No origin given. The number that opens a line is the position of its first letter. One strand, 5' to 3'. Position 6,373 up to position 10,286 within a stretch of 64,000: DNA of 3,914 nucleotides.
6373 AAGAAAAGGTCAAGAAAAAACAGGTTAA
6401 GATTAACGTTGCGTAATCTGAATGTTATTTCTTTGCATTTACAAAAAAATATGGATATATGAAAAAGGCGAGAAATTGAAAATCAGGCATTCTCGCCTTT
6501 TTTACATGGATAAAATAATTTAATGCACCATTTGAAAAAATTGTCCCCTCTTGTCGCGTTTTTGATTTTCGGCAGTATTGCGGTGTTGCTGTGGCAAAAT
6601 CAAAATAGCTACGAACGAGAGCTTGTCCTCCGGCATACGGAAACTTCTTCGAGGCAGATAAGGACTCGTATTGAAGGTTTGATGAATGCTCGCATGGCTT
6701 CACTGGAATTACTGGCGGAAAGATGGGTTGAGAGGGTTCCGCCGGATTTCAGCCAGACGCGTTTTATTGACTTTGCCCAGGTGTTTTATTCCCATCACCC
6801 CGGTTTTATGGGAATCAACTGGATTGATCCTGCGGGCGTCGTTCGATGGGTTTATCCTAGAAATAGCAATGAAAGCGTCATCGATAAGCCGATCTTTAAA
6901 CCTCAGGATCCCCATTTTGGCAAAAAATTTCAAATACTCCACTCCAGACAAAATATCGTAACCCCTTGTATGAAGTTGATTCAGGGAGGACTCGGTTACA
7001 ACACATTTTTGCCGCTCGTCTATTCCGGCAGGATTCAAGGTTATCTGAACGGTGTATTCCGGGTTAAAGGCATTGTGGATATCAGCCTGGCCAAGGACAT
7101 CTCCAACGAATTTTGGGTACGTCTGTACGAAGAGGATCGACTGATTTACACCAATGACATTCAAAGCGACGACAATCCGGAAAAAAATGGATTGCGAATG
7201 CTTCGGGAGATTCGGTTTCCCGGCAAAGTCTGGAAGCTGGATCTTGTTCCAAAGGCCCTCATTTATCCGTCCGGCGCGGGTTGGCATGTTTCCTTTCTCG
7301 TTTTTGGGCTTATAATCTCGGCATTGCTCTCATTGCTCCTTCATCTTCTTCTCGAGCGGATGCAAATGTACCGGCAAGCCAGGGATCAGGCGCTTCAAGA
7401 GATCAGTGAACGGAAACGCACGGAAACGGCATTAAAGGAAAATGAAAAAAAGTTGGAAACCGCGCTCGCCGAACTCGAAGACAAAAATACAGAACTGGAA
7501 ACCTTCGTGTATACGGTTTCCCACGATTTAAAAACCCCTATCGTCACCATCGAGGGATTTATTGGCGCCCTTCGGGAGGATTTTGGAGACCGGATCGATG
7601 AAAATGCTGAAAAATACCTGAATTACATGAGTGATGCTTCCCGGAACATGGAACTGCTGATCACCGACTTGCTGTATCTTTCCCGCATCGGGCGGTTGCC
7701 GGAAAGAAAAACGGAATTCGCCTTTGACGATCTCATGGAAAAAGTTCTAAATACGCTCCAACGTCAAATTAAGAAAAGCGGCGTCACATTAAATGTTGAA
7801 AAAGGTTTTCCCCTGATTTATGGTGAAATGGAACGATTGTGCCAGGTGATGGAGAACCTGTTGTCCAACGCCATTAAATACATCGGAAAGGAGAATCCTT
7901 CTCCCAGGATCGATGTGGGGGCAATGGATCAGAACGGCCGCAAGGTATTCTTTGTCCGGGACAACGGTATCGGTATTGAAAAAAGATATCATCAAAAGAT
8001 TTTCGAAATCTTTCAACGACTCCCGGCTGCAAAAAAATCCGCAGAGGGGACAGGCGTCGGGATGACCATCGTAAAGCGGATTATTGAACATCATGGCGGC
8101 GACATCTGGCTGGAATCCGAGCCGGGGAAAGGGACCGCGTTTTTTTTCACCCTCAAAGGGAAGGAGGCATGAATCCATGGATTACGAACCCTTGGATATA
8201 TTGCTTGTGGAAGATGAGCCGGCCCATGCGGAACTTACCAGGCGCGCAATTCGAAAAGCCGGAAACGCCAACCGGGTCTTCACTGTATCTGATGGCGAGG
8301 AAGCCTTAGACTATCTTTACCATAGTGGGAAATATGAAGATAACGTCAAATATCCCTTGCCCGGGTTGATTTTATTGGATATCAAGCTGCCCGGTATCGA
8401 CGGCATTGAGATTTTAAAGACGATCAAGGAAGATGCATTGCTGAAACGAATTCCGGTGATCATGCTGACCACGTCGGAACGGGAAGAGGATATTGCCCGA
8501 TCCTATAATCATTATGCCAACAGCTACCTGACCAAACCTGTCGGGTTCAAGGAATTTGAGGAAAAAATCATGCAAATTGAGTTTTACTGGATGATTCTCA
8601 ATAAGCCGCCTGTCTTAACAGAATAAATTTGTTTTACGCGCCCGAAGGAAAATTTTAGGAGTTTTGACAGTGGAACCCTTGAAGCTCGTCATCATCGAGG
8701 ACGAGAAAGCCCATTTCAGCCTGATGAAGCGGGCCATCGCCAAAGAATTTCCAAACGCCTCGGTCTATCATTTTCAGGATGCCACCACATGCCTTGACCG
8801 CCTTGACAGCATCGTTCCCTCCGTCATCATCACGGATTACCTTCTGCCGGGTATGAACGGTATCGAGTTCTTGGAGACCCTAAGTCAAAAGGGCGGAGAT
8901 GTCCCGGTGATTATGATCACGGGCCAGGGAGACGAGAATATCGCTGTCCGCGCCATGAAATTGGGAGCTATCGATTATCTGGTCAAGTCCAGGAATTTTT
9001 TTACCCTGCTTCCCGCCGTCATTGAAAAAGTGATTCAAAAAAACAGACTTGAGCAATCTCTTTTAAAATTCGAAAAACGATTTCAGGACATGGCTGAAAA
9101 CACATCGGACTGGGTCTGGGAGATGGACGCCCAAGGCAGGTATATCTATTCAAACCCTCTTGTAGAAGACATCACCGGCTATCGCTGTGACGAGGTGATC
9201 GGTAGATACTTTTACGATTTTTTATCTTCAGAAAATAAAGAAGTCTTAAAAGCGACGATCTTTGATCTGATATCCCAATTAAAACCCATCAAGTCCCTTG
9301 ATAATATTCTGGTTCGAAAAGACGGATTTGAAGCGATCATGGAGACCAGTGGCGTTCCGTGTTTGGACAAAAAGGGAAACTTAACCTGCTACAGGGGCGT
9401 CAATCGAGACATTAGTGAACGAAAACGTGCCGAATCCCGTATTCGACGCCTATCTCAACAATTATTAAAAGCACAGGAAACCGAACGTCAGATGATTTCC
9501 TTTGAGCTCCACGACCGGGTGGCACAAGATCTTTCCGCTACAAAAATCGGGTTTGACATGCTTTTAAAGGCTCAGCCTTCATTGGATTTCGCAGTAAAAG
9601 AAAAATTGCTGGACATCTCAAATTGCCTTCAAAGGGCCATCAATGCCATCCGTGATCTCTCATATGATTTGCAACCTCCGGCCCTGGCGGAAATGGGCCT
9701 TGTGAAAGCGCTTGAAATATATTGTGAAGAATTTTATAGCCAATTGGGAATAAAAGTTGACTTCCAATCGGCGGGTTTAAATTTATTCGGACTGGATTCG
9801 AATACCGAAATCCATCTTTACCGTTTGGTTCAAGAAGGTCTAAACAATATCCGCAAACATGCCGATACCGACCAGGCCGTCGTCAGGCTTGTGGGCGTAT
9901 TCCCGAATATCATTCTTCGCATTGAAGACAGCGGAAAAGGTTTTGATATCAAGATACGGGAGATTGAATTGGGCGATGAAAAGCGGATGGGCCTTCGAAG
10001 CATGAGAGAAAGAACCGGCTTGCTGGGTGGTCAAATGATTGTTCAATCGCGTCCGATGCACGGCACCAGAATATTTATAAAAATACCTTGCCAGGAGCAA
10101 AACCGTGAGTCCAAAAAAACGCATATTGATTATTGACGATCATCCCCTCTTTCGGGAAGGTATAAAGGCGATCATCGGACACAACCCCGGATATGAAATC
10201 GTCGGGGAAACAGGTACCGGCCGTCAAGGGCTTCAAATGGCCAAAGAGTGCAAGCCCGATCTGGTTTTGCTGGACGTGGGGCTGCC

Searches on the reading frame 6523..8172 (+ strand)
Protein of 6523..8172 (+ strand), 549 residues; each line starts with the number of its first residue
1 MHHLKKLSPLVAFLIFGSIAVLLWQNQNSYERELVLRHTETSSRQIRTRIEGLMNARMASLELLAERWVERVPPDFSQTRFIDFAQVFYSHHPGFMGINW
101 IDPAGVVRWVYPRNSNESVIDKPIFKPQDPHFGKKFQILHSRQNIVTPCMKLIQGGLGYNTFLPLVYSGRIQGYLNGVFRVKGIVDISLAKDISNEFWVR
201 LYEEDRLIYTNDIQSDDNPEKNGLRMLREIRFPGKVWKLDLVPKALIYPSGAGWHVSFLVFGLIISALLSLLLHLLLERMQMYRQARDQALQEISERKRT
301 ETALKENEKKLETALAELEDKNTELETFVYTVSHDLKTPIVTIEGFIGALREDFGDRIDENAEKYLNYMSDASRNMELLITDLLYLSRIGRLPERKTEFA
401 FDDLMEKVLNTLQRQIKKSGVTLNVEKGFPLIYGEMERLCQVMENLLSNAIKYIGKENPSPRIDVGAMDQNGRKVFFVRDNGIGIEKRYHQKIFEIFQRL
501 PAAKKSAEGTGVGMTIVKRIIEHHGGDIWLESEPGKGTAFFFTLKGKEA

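Call 10: search_protein_families(library=pfam, proteins=[window:6523-8172:+])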
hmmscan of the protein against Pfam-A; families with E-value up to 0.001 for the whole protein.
window:6523-8172:+ (549 aa): 3 families
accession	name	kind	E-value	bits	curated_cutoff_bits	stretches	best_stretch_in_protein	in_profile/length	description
PF02518.31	HATPase_c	-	5.8e-27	94.8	26.4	1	437-545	4-108/111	Histidine kinase-, DNA gyrase B-, and HSP90-like ATPase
PF00512.31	HisKA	-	6e-13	49.1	26.9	1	325-390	2-64/66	His Kinase A (phospho-acceptor) domain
PF14501.12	HATPase_c_5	-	8.4e-05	22.9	22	1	437-533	4-91/102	GHKL domain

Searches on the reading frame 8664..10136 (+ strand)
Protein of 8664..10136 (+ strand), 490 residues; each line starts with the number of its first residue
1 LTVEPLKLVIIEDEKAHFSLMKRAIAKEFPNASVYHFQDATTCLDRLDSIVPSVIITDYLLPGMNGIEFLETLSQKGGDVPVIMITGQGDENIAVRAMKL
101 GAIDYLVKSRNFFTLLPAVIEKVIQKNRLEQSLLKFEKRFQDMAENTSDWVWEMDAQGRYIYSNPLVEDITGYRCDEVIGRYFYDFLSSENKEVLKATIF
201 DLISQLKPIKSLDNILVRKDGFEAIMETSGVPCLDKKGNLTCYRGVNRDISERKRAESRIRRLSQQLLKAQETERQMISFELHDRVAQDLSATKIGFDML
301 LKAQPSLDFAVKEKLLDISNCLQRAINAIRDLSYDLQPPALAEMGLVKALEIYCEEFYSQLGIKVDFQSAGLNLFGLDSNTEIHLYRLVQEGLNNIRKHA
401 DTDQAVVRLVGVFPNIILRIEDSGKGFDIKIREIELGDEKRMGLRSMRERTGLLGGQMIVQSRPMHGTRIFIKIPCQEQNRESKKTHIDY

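Call 10: search_protein_families(library=pfam, proteins=[window:8664-10136:+])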
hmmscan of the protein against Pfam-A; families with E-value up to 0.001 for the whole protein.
window:8664-10136:+ (490 aa): 8 families
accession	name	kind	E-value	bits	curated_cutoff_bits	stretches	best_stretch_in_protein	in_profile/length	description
PF00072.30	Response_reg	-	3.6e-21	75.8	30.2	1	9-115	2-106/111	Response regulator receiver domain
PF00989.32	PAS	-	1.7e-11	44.5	22.6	1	139-250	2-113/113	PAS fold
PF13426.13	PAS_9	-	3.6e-10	40.5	27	1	149-252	2-103/103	PAS domain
PF07730.19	HisKA_3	-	4e-10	40.5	24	1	274-341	1-68/68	Histidine kinase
PF02518.31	HATPase_c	-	2.6e-09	37.9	26.4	1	382-477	3-110/111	Histidine kinase-, DNA gyrase B-, and HSP90-like ATPase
PF08448.16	PAS_4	-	4.2e-09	37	23.1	1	145-255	2-110/110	PAS fold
PF08447.18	PAS_3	-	2.2e-06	28.2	25.6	1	161-247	2-89/89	PAS fold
PF13188.13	PAS_8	-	0.00025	21.3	21.8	1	139-184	2-44/65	PAS domain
